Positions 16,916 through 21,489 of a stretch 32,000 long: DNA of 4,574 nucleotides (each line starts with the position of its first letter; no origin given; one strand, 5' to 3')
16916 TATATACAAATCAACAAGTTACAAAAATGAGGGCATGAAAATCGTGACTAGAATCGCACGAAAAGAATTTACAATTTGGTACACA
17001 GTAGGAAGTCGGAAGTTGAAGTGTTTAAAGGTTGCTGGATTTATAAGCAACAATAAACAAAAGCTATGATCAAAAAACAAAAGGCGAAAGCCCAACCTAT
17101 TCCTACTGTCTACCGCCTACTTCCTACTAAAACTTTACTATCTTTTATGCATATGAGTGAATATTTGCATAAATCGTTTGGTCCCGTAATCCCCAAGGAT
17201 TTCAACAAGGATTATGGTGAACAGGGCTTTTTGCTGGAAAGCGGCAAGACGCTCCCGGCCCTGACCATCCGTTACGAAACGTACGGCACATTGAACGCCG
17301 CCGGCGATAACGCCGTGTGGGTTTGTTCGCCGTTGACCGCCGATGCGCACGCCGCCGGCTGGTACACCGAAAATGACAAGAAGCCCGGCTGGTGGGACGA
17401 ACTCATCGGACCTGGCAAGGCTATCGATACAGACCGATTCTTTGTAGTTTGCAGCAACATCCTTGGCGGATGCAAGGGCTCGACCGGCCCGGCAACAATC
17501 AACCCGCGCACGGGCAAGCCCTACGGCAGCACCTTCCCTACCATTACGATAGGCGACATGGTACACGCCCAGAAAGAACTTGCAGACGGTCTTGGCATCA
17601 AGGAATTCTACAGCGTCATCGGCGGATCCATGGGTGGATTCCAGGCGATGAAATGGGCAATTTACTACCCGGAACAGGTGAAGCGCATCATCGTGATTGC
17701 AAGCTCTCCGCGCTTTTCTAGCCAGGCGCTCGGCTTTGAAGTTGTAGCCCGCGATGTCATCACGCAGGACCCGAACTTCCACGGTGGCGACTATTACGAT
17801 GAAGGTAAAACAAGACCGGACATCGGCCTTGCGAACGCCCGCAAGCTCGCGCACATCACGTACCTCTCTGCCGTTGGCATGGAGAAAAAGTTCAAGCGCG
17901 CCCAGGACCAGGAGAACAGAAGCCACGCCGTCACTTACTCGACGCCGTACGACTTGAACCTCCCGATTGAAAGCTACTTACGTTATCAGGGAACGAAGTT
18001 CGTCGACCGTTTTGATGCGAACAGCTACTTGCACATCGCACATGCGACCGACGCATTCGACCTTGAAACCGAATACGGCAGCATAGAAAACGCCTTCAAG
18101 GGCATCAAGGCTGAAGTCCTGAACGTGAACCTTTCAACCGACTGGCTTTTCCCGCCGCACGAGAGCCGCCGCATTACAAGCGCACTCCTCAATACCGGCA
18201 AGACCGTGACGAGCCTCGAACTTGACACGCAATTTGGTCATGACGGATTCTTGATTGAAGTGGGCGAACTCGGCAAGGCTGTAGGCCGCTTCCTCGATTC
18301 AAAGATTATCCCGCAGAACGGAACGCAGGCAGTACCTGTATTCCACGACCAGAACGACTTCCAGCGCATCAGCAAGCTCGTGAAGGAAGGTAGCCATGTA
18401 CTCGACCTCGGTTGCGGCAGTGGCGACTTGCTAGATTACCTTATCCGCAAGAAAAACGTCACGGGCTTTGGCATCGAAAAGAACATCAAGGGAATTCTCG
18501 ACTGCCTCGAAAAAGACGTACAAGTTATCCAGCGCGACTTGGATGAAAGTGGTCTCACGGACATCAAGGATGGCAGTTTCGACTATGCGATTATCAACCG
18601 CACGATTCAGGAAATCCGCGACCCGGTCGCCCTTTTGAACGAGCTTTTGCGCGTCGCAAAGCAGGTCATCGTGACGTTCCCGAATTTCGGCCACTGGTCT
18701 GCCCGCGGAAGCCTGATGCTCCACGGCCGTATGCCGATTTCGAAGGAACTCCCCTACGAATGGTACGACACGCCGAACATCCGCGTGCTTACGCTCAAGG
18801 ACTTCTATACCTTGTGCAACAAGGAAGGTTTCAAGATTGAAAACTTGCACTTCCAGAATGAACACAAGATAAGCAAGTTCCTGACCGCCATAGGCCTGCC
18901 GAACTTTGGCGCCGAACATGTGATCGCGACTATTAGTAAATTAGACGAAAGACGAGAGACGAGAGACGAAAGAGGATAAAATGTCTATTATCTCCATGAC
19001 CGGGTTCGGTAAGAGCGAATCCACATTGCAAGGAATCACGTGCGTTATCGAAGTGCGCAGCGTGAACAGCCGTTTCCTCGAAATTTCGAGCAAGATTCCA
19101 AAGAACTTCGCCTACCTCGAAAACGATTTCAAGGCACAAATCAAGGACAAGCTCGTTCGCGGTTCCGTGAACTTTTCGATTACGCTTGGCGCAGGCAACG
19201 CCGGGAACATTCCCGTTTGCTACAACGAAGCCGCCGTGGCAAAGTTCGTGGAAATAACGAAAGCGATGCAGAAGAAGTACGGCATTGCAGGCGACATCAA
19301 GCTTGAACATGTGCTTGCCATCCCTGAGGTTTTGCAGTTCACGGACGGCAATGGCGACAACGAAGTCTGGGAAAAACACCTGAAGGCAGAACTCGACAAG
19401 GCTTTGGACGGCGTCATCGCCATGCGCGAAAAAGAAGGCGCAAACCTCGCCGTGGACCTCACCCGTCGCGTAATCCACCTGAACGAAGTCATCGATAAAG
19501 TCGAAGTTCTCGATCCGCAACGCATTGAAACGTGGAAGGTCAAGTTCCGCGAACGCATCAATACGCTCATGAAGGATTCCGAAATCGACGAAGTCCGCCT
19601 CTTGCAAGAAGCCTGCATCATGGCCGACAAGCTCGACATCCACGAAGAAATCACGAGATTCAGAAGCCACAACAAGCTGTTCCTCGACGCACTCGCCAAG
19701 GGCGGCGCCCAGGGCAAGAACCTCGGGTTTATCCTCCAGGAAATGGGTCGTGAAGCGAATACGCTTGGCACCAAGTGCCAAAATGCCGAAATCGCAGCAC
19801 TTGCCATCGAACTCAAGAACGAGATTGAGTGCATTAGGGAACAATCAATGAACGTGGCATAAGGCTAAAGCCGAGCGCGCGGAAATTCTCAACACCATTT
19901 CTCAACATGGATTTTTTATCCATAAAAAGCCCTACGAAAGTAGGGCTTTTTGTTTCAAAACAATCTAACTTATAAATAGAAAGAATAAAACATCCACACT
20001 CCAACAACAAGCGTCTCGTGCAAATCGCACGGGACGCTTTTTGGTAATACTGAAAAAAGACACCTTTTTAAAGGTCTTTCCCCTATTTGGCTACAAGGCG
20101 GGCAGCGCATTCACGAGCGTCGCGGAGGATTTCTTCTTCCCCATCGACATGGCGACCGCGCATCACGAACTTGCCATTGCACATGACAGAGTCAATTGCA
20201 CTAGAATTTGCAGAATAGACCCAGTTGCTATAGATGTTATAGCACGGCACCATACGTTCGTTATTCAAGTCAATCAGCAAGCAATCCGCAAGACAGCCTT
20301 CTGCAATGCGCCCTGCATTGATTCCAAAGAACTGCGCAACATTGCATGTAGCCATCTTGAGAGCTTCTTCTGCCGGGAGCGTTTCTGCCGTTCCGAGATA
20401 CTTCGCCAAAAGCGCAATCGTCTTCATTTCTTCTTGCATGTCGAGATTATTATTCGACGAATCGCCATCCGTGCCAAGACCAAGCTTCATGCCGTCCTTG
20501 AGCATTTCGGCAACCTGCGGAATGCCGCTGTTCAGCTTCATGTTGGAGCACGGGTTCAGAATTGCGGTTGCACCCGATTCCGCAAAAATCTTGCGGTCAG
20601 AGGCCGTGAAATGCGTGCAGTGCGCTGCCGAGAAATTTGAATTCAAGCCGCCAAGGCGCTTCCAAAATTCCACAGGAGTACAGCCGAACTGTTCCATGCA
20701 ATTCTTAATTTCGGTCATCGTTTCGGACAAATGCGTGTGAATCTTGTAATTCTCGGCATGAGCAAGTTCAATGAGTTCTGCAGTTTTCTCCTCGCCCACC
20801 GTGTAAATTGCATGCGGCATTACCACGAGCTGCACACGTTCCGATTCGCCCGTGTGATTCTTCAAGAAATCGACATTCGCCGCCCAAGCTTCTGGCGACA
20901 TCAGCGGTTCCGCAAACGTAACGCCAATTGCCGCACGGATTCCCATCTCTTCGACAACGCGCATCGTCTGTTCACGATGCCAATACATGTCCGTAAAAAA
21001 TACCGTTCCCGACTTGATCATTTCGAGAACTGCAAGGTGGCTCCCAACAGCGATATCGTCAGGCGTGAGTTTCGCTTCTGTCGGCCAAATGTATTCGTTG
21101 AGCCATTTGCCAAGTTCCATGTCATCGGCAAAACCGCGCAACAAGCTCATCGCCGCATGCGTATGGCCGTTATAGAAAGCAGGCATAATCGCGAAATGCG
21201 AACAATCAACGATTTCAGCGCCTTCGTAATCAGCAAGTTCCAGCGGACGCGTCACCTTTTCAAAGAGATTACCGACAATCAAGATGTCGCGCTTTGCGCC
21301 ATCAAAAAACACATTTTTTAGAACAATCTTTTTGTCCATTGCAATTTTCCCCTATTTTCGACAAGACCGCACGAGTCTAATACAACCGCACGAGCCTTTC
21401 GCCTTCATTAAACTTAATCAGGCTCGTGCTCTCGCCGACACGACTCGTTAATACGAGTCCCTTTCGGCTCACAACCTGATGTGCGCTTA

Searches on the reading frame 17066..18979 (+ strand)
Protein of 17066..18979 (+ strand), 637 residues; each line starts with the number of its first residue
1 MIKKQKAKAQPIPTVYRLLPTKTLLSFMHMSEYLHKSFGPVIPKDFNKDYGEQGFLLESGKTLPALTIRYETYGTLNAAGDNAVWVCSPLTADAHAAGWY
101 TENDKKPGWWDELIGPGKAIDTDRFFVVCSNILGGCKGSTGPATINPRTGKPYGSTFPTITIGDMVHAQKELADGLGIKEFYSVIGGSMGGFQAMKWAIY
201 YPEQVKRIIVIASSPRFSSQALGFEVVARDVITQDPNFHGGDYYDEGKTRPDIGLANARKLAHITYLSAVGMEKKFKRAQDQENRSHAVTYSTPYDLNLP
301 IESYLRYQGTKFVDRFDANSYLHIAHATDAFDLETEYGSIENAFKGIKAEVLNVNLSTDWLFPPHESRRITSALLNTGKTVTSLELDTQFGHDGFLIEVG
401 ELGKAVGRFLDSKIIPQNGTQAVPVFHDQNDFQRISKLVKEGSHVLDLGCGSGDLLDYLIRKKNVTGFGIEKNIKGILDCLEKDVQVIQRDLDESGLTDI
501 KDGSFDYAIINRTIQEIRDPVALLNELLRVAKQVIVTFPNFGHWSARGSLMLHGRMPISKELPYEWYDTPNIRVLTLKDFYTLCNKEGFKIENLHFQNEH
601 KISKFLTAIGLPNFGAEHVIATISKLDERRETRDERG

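Call 15: search_protein_families(library=pfam, proteins=[window:17066-18979:+])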
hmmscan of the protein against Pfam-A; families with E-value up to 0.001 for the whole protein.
window:17066-18979:+ (637 aa): 8 families
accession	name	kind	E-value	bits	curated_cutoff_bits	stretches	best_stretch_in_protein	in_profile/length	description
PF07021.18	MetW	-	5.2e-63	212.6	21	1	430-615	2-185/193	Methionine biosynthesis protein MetW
PF00561.26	Abhydrolase_1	-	2.3e-18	67.2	25.8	1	111-382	14-228/245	alpha/beta hydrolase fold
PF13847.12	Methyltransf_31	-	1.1e-09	38.5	27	1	440-571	2-127/145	Methyltransferase domain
PF13489.12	Methyltransf_23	-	4e-09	36.9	27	1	433-592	14-162/164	Methyltransferase domain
PF08241.18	Methyltransf_11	-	4.3e-08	34.1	21.2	1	446-532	1-88/95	Methyltransferase domain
PF13649.12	Methyltransf_25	-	4.9e-07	30.8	27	1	445-532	1-94/97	Methyltransferase domain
PF08242.18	Methyltransf_12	-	1.8e-05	25.8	30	1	446-532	1-93/98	Methyltransferase domain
PF00756.26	Esterase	-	0.00057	20.2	22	0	182-216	117-153/251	Putative esterase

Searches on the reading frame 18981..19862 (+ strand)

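Call 15: search_protein_families(library=pfam, proteins=[window:18981-19862:+])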
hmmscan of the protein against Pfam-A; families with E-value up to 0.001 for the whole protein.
window:18981-19862:+ (293 aa): 2 families
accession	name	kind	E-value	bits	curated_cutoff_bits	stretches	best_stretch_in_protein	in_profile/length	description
PF03755.18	YicC-like_N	-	1.5e-39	136.3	25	1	3-157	1-155/156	Endoribonuclease YicC-like, N-terminal region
PF08340.16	YicC-like_C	-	8.8e-37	126.3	27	1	176-292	3-119/120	Endoribonuclease YicC-like, C-terminal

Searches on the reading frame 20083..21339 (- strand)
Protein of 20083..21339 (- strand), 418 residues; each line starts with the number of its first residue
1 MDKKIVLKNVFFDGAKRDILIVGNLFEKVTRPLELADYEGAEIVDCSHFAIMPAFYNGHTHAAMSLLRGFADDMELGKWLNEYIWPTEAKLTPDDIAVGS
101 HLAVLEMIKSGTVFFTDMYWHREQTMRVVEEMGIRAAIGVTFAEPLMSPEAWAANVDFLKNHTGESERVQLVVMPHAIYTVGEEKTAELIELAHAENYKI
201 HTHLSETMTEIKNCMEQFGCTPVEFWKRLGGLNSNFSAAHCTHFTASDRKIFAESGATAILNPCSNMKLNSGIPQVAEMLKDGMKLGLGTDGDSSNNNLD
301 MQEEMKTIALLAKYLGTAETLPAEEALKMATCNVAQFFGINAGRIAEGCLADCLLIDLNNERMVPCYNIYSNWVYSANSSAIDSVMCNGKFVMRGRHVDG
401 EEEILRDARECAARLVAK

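Call 15: search_protein_families(library=pfam, proteins=[window:20083-21339:-])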
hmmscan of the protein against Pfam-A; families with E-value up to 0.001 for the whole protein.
window:20083-21339:- (418 aa): 2 families
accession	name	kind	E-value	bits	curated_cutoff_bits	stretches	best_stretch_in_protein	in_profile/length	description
PF01979.26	Amidohydro_1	-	7.6e-60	203.4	25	1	51-392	2-345/345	Amidohydrolase family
PF07969.17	Amidohydro_3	-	1.3e-14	55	29.7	1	167-363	249-451/472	Amidohydrolase family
